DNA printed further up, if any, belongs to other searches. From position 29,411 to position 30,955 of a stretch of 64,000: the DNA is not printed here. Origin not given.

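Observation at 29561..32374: Three-gene lipoprotein cassette: C25/gingipain-like peptidase homologue plus two tandem paralogous Gly-tethered lipoproteins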

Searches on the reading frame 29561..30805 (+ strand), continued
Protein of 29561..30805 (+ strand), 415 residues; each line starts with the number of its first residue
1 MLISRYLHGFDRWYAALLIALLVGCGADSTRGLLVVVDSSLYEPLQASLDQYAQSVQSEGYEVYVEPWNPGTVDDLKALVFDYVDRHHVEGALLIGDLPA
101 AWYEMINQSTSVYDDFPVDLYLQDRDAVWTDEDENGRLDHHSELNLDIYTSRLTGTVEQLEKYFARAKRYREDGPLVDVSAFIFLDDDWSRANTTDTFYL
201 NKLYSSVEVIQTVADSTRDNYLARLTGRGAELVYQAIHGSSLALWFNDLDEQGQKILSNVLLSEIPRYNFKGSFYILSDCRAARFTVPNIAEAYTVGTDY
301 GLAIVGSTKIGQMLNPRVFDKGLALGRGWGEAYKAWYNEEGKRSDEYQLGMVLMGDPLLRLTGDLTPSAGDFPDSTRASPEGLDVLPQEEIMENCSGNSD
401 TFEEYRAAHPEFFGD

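Call 26: search_solved_structures(query=A1, max_evalue=10, show_alignments=4)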
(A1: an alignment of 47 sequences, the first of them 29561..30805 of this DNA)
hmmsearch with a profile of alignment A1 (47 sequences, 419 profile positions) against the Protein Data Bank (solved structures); distinct sequences matched with E-value up to 10: 5.
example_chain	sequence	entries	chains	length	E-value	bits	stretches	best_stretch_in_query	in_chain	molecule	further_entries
3vdz_A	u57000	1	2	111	0.28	13.1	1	126-162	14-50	Ubiquitin-40S ribosomal protein S27a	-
8i7r_a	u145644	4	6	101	0.29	13.1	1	19-66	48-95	Cilia- and flagella-associated protein 141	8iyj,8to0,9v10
4wwu_A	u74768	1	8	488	0.39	12.6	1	58-101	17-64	mRNA export factor MEX67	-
5is1_A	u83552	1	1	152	0.4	12.6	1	41-94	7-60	Histidine kinase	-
8hbn_A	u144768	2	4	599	0.52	12.2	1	58-101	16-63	mRNA export factor MEX67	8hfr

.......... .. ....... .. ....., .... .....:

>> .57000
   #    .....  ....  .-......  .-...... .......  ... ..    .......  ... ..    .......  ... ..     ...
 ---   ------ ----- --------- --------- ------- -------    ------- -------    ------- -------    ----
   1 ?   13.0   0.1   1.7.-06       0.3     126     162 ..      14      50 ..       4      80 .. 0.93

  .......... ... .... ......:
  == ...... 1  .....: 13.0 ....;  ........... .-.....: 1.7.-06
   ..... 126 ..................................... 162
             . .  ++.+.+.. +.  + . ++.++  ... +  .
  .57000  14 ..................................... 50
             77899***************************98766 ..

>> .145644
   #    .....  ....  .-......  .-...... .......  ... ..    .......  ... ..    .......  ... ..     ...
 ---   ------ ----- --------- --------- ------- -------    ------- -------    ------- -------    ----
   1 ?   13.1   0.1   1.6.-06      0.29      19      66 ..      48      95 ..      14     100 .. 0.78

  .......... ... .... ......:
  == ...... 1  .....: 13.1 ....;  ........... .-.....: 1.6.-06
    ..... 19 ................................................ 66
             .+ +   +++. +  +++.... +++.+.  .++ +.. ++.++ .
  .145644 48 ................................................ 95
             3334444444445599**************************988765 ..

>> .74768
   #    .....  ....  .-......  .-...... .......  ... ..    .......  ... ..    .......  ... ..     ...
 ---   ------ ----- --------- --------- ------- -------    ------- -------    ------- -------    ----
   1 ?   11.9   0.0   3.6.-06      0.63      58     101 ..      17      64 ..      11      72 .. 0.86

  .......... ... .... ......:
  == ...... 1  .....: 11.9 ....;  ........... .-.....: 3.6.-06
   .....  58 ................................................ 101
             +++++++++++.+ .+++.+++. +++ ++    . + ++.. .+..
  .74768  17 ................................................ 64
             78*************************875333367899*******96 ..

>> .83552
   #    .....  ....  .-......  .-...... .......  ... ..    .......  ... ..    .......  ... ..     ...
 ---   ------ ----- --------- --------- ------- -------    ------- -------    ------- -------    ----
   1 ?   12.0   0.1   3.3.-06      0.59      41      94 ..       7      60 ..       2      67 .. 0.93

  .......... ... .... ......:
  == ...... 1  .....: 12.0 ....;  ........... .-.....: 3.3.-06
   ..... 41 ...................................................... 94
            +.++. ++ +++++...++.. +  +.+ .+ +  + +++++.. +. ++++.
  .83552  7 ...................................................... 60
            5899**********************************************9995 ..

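Call 35: search_solved_structures(query=P0076, max_evalue=10, show_alignments=2)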
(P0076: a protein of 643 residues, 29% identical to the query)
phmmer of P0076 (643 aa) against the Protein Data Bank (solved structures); distinct sequences matched with E-value up to 10: 0.

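Call 37: search_protein_families(library=pfam, proteins=[L001:3972-5507:+, P0076, P0068], max_evalue=0.01)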
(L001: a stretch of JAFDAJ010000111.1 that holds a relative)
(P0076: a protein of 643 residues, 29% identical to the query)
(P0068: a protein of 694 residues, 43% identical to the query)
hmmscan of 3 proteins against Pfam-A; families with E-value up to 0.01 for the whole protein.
L001:3972-5507:+ (512 aa): 0 families

P0076 (643 aa): 1 family
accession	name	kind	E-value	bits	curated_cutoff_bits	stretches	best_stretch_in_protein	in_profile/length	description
PF01364.23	Peptidase_C25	-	1.7e-07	31.3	23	1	127-438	46-373/374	Peptidase family C25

P0068 (694 aa): 1 family
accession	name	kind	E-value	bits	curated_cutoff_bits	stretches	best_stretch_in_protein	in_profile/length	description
PF00526.23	Dicty_CTDC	-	4.1e-29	100.5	27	5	195-215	1-21/24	Dictyostelium (slime mold) repeat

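Call 38: search_protein_families(library=ncbifam, proteins=[L001:3972-5507:+], max_evalue=0.01)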
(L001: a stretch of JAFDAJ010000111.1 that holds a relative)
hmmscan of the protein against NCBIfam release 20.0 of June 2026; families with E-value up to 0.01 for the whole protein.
L001:3972-5507:+ (512 aa): 1 family
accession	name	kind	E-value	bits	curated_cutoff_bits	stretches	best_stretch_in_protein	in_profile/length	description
NF041518.1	choice_anch_Q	domain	1.3e-20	73.3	25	1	454-509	3-57/58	choice-of-anchor Q domain-containing protein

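Call 41: search_protein_representatives(alignment_id=A1)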
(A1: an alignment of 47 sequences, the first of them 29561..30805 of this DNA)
Query: 47 sequences, 419 profile positions. Proteins with E-value up to 0.001 (for the whole library): 2695; up to 1e-10: 1726; up to 1e-30: 1036. The best 150 are listed.
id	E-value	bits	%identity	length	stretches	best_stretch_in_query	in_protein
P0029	1.2e-175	600.7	-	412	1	9-416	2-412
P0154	3.4e-157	540.0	-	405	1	13-416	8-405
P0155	9.0e-146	502.3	-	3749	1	24-414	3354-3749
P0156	1.2e-144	498.6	-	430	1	12-416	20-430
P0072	3.8e-144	497.0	-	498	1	25-418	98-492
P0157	6.1e-143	493.0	-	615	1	21-416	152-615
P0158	9.6e-143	492.3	-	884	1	24-416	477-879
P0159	1.8e-142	491.5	-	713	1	17-415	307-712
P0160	9.7e-137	472.6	-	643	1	20-416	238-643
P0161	5.2e-136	470.2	-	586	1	24-415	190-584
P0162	1.8e-135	468.4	-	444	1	11-416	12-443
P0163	6.2e-133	460.0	-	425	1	6-416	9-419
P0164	1.6e-132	458.6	-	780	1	30-409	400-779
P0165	2.8e-128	444.7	-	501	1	35-414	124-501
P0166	3.8e-126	437.7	-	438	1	15-414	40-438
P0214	3.1e-84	299.6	-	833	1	31-363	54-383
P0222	6.0e-80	285.5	-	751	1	32-375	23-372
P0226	2.2e-79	283.6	-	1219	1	29-383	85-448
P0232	3.9e-78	279.5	-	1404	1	21-362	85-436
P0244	1.1e-75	271.4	-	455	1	32-367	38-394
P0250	6.9e-75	268.8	-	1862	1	36-374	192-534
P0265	9.4e-74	265.1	-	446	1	34-372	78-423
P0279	1.1e-72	261.5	-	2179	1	27-372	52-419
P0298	1.6e-71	257.8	-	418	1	25-350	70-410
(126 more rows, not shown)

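Call 43: search_protein_families(library=pfam, proteins=[P0226, P0232, P0250, P0279, P0298, P0265, P0244, P0214, P0222], max_evalue=0.001)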
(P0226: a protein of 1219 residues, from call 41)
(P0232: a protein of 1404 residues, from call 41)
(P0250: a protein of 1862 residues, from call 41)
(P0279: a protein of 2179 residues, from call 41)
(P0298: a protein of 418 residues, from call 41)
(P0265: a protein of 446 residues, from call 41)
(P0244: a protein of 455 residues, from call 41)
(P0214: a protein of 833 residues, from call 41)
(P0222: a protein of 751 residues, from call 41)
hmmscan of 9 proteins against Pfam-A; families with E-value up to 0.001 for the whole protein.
P0226 (1219 aa): 3 families
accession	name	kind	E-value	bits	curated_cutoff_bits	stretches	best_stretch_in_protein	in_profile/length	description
PF19077.6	Big_13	-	8.9e-11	42.6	27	0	766-809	60-102/102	Bacterial Ig-like domain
PF01364.23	Peptidase_C25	-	1.4e-08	34.8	23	1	170-426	91-372/374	Peptidase family C25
PF13750.12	Big_3_3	-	0.00018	21.7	27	0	780-823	14-55/157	Bacterial Ig-like domain (group 3)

P0232 (1404 aa): 6 families
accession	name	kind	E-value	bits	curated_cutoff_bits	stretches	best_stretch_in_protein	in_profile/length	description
PF13860.13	FlgD_ig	-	3.8e-08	33.6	27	1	1329-1390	12-74/79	FlgD Ig-like domain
PF13519.12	VWA_2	-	6e-08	33.7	27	1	447-564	2-106/107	von Willebrand factor type A domain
PF18962.6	Por_Secre_tail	-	2.6e-07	31.3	27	1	1321-1401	2-74/75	Secretion system C-terminal sorting domain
PF05345.18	He_PIG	-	7.2e-06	26.8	24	1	698-791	2-96/96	Putative Ig domain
PF13585.12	CHU_C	-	7.3e-06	26.5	27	1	1332-1393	20-75/86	CHU_C Type IX secretion signal domain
PF17963.7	Big_9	-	0.00011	23.4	23.6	0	695-785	1-85/89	Bacterial Ig domain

P0250 (1862 aa): 9 families
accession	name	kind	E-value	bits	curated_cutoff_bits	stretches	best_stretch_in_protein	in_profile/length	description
PF13517.12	FG-GAP_3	-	4.6e-35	120.5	26.9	6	933-991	1-61/61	FG-GAP-like repeat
PF18911.6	PKD_4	-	2.4e-29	101.6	27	2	1760-1843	4-85/85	PKD domain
PF01839.29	FG-GAP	-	2.9e-22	78.5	22.1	2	1021-1044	3-33/37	FG-GAP repeat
PF14783.12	BBS2_Mid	-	1.6e-21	76.9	27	0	1024-1051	3-30/108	Ciliary BBSome complex subunit 2, middle region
PF13570.13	Beta-prop_ACSF4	-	2.9e-21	76.6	133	1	834-1101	8-246/329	Beta-alanine-activating enzyme, beta-propeller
PF00801.26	PKD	-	2.2e-19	69.7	23.5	2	1776-1836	16-75/80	PKD domain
PF25292.1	Beta-prop_CGLA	-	6.9e-11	42.6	26.8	0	838-914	37-109/316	Lambda-carrageenase beta-propeller domain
PF15907.11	Itfg2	-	8.3e-11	42.1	27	0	1073-1097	80-104/330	Integrin-alpha FG-GAP repeat-containing protein 2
PF23743.1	Beta-prop_BBS7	-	3.4e-05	23.8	27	0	830-898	219-288/299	BBS7 beta-propeller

P0279 (2179 aa): 3 families
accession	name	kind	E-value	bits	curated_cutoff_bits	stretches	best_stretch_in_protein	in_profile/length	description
PF13229.12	Beta_helix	-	9.6e-20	71.2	25.9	4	1856-1991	24-156/158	Right handed beta helix region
PF18962.6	Por_Secre_tail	-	1.9e-06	28.5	27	1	2090-2175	1-73/75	Secretion system C-terminal sorting domain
PF02415.23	Chlam_PMP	-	3.6e-06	27.1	20.6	0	589-605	2-19/19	Chlamydia polymorphic membrane protein (Chlamydia_PMP) repeat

P0298 (418 aa): 1 family
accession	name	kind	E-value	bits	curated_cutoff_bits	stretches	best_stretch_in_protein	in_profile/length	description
PF01364.23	Peptidase_C25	-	3.4e-08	33.6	23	1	111-261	26-191/374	Peptidase family C25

P0265 (446 aa): 0 families

P0244 (455 aa): 1 family
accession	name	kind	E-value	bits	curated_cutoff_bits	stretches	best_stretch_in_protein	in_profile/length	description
PF00404.24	Dockerin_1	-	8.2e-11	42.4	22.9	1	400-454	2-57/57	Dockerin type I domain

P0214 (833 aa): 2 families
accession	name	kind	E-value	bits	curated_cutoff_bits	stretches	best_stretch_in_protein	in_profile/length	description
PF18962.6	Por_Secre_tail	-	0.0001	22.9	27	1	757-820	4-64/75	Secretion system C-terminal sorting domain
PF01364.23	Peptidase_C25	-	0.00016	21.5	23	1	134-382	101-373/374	Peptidase family C25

P0222 (751 aa): 4 families
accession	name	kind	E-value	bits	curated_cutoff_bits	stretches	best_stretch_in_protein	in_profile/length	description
PF05048.19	NosD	-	9.8e-18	64.8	23.6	1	404-556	62-212/212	Periplasmic copper-binding protein (NosD)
PF13229.12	Beta_helix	-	3.6e-13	49.9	25.9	1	406-533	27-143/158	Right handed beta helix region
PF00404.24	Dockerin_1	-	5.8e-05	23.6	22.9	1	694-741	2-50/57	Dockerin type I domain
PF12690.13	BsuPI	-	0.00062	20.1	22.9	0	634-669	61-96/101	Intracellular proteinase inhibitor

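Call 48: search_solved_structures(query=A4, max_evalue=10, show_alignments=3)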
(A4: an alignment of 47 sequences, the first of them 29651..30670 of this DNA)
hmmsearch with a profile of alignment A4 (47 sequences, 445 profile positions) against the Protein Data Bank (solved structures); distinct sequences matched with E-value up to 10: 10.
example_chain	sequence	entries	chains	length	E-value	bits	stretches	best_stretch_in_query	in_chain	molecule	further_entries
3vdz_A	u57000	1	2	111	0.26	13.1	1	140-176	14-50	Ubiquitin-40S ribosomal protein S27a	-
3tdg_A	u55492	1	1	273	0.34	12.7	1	37-109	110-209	Putative uncharacterized protein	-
8esq_o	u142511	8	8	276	0.55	12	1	79-124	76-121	Uncharacterized RNA-binding protein C1827.05c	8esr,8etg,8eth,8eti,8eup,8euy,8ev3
9o17_AD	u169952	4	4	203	0.69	11.7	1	345-396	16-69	Small ribosomal subunit protein eS1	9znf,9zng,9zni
6m3f_B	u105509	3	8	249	1.1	11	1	185-252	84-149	Endonuclease G, mitochondrial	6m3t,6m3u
6lyf_A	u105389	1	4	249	1.1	11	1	185-252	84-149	Endonuclease G, mitochondrial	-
6njt_A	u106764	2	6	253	1.2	10.9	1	185-252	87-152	Endonuclease G, mitochondrial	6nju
9m0g_A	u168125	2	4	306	1.2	10.8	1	185-252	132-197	Endonuclease G, mitochondrial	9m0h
4j29_A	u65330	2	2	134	1.6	10.5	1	37-104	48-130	Engineered Protein OR258 | DE NOVO DESIGNED PROTEIN OR258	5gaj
2mr5_A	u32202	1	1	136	1.8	10.3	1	63-100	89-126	De novo designed Protein OR457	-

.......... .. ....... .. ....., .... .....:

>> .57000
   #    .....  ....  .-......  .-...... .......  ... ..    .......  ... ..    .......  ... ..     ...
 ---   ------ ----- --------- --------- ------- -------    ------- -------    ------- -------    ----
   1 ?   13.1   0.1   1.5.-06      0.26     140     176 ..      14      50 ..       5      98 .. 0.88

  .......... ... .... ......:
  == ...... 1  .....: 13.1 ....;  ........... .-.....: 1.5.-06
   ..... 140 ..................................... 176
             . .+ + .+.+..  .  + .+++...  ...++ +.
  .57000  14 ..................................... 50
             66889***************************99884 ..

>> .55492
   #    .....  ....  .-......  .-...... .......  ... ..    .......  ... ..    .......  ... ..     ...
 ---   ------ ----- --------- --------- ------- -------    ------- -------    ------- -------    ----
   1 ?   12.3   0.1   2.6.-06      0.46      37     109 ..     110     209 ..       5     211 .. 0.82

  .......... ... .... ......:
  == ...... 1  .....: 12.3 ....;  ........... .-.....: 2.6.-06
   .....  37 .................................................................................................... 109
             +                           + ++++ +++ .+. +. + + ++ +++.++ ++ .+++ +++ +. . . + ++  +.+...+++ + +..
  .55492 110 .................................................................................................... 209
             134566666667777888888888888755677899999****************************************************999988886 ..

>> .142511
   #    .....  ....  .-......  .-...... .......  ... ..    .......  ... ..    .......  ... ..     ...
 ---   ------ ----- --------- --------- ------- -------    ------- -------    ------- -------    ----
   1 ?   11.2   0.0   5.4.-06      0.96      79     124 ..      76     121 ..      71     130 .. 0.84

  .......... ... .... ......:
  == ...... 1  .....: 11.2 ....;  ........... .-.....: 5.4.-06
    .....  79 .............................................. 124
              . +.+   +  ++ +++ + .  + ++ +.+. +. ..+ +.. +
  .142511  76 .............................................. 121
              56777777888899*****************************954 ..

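Call 60: find_encoding_contigs(protein=P0004, flank=6000, max_places=2)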
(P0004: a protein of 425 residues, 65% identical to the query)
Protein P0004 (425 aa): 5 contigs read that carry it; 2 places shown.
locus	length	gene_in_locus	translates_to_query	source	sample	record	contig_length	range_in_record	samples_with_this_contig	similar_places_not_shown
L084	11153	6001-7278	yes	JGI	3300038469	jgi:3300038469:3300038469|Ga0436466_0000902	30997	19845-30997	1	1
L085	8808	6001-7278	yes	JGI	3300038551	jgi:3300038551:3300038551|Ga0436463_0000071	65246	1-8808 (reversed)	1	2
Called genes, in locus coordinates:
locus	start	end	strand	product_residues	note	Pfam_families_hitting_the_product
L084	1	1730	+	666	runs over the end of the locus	PF02784:Orn_Arg_deC_N, PF17810:Arg_decarb_HB, PF17944:Arg_decarbox_C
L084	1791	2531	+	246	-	PF14518:Haem_oxygenas_2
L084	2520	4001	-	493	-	PF00501:AMP-binding, PF13193:AMP-binding_C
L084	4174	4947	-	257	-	-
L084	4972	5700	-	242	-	-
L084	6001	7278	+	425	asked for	-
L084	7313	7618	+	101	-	-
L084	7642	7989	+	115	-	-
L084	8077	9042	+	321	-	PF00781:DAGK_cat, PF19279:YegS_C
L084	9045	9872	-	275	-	PF00106:adh_short, PF08659:KR, PF13561:adh_short_C2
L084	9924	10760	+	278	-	PF03009:GDPD, PF13653:GDPD_2 (weak)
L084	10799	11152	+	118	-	?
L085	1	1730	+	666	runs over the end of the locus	PF02784:Orn_Arg_deC_N, PF17810:Arg_decarb_HB, PF17944:Arg_decarbox_C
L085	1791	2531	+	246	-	PF14518:Haem_oxygenas_2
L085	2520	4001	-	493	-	PF00501:AMP-binding, PF13193:AMP-binding_C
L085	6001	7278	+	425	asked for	-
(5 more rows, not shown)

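Call 61: find_encoding_contigs(protein=P0005, flank=6000, max_places=2)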
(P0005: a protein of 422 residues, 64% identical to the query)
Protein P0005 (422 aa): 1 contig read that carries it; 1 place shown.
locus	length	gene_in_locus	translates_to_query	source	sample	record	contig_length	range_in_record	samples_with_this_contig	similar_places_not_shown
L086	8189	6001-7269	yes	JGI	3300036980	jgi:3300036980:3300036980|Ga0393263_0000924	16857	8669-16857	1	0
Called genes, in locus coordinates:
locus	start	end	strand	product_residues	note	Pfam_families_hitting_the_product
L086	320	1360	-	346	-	PF01370:Epimerase, PF05368:NmrA, PF01073:3Beta_HSD, PF07993:NAD_binding_4, PF13460:NAD_binding_10, PF16363:GDP_Man_Dehyd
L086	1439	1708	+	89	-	-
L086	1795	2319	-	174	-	PF04075:F420H2_quin_red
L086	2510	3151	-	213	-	PF00106:adh_short, PF13561:adh_short_C2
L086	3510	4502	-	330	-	-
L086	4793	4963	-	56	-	-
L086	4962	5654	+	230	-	PF02673:BacA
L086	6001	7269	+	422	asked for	PF01364:Peptidase_C25 (faint)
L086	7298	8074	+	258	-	-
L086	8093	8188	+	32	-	?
